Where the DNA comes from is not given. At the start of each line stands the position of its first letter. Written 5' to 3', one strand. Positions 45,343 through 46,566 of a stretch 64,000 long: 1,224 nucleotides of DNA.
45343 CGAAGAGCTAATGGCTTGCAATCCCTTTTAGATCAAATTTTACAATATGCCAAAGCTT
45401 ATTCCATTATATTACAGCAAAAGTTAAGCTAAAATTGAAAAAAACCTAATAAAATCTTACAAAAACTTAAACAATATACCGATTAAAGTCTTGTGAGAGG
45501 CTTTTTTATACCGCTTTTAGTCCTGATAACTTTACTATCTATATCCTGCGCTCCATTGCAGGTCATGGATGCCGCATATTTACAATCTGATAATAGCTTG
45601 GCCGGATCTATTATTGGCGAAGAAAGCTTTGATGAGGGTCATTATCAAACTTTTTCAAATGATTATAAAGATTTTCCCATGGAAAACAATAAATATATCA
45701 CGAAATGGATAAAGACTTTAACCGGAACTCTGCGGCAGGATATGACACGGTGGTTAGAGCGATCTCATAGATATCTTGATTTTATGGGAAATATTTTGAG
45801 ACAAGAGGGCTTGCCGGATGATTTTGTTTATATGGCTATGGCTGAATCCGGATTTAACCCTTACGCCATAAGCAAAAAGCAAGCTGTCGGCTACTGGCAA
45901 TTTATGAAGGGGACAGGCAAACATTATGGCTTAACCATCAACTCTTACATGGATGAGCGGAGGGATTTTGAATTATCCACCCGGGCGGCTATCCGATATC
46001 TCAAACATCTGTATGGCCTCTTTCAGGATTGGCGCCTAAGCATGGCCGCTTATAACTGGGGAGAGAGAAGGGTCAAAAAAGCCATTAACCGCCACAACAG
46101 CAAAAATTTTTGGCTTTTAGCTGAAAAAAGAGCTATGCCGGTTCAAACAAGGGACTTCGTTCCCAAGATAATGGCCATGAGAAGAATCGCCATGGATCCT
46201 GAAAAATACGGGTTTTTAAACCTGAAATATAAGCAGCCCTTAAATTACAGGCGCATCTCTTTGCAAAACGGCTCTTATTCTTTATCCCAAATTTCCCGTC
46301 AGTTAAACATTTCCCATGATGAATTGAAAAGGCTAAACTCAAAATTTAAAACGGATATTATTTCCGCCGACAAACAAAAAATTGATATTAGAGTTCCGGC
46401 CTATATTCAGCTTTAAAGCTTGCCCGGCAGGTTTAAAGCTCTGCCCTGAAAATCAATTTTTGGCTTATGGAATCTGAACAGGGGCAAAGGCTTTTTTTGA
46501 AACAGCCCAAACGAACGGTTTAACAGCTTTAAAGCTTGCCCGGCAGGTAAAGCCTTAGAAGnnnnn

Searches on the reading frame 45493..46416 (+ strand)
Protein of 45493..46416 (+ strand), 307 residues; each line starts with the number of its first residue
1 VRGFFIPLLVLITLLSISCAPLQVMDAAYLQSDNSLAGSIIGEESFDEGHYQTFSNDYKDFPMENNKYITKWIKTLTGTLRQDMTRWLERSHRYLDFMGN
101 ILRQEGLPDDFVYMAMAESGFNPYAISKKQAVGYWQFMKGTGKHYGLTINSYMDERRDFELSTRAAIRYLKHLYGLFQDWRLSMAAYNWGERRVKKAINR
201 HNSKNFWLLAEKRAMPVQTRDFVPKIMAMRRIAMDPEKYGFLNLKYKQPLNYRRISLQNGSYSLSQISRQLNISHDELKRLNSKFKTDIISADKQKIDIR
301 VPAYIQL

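Call 28: search_protein_families(library=pfam, proteins=[window:45493-46416:+], max_evalue=0.00001)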
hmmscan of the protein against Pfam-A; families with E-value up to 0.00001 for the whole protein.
window:45493-46416:+ (307 aa): 1 family
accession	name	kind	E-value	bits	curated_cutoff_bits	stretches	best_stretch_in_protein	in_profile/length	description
PF01464.25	SLT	-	3.4e-26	91.6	21.3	1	108-208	14-115/117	Transglycosylase SLT domain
